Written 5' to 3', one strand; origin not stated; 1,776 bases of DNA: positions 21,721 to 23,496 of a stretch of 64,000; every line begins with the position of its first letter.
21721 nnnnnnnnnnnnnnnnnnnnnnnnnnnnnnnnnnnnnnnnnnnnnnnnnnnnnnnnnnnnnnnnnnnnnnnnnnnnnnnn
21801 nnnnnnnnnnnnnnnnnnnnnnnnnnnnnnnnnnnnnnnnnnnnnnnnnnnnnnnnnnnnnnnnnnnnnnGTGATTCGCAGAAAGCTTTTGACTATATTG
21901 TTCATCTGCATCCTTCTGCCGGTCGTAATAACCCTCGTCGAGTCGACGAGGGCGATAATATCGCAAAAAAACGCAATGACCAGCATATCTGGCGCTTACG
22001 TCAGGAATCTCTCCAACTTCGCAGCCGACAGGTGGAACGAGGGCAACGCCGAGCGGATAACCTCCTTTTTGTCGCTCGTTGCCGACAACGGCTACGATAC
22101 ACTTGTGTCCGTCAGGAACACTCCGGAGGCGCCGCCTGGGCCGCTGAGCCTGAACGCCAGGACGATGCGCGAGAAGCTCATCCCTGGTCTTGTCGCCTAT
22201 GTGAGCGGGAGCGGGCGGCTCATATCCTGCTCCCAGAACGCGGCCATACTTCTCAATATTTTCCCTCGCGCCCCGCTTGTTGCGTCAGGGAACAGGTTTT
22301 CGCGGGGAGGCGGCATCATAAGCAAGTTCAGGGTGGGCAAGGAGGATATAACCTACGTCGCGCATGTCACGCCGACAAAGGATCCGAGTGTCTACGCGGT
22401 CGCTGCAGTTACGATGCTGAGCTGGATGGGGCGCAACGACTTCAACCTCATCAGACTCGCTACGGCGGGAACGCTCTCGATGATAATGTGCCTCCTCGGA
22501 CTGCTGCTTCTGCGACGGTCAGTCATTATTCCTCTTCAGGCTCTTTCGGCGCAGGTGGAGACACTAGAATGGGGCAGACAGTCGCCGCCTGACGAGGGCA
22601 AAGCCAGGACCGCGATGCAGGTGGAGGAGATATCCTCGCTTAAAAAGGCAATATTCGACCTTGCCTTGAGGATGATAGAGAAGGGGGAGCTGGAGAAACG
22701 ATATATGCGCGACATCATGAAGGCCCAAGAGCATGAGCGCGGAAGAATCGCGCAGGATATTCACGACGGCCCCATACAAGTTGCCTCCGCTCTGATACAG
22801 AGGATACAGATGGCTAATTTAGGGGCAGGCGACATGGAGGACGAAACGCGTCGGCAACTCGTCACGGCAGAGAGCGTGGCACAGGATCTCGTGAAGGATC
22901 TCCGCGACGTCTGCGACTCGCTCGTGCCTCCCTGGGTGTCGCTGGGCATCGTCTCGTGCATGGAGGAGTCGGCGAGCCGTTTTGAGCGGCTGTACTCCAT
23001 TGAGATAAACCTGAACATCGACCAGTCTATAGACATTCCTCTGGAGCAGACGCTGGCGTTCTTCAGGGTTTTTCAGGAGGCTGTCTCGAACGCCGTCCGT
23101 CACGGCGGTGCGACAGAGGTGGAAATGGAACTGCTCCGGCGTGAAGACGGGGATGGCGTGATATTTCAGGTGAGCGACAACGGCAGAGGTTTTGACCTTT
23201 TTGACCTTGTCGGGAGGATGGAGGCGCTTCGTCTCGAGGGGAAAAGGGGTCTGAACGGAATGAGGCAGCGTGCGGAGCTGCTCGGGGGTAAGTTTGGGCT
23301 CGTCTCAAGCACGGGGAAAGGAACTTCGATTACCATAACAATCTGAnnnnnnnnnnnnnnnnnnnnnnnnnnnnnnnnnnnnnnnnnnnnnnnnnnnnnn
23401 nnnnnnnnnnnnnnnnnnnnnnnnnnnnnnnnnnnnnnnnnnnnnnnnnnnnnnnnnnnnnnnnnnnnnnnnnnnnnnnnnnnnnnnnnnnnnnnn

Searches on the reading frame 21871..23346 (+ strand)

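Call 30: search_protein_families(library=ncbifam, proteins=[window:21871-23346:+], max_evalue=1e-10)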
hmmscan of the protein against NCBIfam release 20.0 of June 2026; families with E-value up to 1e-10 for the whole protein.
window:21871-23346:+ (491 aa): 6 families
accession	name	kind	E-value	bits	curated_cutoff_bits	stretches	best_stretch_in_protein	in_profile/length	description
NF052443.1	SensHisKinMctS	equivalog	9.6e-26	90.1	700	1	276-490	237-445/457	two-component system sensor histidine kinase MctS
NF008649.0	PRK11644.1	equivalog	1.5e-15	56.9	408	1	275-490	289-493/499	signal transduction histidine-protein kinase/phosphatase UhpB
NF052531.1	Strep_LiaS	equivalog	1e-14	54.5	450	1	253-491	99-325/328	envelope stress sensor histidine kinase LiaS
NF047786.1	his_kin_MadS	equivalog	1.2e-14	54.3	500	1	260-490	200-432/434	MadS family sensor histidine kinase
NF008184.0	PRK10935.1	equivalog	8.6e-14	51.1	553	1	289-490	363-556/565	nitrate/nitrite two-component system sensor histidine kinase NarQ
NF047322.1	HK_morpho_MacS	equivalog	1.1e-13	51.1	300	1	283-491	176-366/367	MacS family sensor histidine kinase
